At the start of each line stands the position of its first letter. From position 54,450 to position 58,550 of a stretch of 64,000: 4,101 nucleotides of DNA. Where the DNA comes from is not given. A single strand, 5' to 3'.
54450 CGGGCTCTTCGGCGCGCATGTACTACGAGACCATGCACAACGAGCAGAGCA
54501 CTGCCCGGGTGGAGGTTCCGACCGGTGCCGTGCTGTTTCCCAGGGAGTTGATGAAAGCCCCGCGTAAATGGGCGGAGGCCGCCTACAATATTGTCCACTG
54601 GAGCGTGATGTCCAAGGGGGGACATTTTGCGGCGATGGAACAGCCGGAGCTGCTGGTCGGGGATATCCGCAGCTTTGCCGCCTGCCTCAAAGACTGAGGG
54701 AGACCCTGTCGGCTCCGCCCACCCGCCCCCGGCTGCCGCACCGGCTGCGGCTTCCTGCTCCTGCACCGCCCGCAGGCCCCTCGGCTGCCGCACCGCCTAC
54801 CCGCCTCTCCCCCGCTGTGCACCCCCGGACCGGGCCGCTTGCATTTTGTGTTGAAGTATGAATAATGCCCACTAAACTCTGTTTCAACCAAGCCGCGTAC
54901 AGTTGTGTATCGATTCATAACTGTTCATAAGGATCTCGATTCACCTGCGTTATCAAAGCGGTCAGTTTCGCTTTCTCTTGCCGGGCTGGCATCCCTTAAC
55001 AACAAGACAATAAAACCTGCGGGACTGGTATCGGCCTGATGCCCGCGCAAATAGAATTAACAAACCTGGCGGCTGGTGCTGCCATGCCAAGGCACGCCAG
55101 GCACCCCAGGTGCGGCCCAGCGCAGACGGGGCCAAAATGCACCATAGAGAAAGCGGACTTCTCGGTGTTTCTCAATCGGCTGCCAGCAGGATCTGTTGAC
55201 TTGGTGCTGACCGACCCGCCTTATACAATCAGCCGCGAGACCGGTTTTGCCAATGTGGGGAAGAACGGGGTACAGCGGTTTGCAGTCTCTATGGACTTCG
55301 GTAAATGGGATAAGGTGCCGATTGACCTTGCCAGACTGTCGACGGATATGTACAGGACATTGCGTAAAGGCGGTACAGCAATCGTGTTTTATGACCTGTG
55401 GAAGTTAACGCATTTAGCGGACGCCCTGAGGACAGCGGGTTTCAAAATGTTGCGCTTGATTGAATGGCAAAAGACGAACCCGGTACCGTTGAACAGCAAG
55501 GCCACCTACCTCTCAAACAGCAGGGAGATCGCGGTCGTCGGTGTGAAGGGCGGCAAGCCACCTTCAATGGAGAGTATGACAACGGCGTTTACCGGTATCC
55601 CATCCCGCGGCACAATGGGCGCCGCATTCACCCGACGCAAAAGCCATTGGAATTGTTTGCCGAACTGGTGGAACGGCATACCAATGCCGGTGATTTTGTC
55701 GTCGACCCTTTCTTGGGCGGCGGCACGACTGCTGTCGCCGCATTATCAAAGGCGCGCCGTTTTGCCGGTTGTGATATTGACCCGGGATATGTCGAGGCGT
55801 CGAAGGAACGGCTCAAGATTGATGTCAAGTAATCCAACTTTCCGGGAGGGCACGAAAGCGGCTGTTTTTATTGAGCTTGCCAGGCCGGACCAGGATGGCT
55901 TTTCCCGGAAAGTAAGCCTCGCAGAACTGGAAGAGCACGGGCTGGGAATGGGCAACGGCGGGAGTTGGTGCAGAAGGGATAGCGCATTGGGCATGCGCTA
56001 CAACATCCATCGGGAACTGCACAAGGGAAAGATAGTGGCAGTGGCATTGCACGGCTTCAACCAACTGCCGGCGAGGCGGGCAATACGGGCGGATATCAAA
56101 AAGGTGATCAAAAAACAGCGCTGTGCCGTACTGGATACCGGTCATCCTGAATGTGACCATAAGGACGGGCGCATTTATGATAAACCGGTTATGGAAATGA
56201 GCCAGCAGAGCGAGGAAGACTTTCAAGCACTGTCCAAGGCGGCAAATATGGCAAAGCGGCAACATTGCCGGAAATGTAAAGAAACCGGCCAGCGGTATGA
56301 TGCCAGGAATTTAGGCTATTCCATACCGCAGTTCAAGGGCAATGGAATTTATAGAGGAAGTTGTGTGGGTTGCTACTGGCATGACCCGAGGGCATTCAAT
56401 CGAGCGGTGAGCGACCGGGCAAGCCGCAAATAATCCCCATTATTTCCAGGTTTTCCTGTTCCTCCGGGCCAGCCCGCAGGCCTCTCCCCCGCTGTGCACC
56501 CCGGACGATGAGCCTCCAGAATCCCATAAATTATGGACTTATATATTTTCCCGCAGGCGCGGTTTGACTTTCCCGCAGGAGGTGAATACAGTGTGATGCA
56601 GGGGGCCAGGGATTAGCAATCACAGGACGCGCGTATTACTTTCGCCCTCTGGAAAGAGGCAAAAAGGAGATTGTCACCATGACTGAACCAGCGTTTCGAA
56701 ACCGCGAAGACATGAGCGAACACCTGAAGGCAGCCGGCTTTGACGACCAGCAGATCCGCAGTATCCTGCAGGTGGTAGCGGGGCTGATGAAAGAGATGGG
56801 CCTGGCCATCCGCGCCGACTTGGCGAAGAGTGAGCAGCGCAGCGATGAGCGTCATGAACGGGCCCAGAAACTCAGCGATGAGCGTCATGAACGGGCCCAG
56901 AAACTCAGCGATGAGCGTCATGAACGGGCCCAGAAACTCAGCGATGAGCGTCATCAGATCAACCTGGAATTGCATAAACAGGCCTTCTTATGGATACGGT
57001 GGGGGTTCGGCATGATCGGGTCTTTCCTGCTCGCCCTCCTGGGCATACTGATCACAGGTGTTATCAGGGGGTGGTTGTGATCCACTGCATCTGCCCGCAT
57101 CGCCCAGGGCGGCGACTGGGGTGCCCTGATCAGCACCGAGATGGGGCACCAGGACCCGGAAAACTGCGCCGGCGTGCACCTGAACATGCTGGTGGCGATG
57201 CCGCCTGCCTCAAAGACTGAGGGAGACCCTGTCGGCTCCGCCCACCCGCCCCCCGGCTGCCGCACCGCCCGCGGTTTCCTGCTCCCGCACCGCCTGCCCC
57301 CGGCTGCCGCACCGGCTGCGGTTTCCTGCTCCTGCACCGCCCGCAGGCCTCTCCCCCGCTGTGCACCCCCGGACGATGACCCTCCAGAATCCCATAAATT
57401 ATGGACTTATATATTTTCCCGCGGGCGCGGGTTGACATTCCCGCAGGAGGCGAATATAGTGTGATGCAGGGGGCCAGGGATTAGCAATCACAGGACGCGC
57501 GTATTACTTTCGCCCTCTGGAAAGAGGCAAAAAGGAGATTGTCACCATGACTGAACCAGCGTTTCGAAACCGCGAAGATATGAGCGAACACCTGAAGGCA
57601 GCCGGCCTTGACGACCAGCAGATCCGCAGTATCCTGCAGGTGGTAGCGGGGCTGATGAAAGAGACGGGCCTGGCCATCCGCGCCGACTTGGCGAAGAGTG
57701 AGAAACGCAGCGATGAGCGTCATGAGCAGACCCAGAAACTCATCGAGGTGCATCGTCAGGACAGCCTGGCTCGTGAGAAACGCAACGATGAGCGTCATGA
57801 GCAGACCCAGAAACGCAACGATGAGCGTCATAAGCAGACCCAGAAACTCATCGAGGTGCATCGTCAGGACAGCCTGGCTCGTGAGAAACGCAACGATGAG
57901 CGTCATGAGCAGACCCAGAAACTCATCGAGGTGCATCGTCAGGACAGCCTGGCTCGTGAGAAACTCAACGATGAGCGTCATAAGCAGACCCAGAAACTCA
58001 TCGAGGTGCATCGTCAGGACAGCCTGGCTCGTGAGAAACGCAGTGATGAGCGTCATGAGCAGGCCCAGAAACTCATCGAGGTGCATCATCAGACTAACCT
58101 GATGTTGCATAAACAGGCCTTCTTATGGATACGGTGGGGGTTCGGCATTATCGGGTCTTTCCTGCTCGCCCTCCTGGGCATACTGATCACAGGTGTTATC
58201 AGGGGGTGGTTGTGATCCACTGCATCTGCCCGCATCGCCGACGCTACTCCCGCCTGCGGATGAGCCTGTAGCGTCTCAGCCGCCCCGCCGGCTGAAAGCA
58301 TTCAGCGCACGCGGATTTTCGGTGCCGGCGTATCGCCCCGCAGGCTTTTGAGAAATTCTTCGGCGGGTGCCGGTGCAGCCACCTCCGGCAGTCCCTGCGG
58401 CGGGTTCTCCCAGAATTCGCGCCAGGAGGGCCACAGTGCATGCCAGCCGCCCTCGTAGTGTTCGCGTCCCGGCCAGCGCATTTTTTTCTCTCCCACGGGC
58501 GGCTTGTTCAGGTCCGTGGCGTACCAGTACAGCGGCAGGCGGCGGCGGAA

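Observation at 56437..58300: Tandem duplication of a hydrolase-tail plus paralog unit, with a microhomology junction and a deleted hydrolase relic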

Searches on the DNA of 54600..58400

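Call 32: search_rna_families(source=window, start=54600, end=58400, threshold=evalue, max_evalue=1)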
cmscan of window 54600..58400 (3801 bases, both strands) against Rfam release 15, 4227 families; matches with E-value up to 1: 0.
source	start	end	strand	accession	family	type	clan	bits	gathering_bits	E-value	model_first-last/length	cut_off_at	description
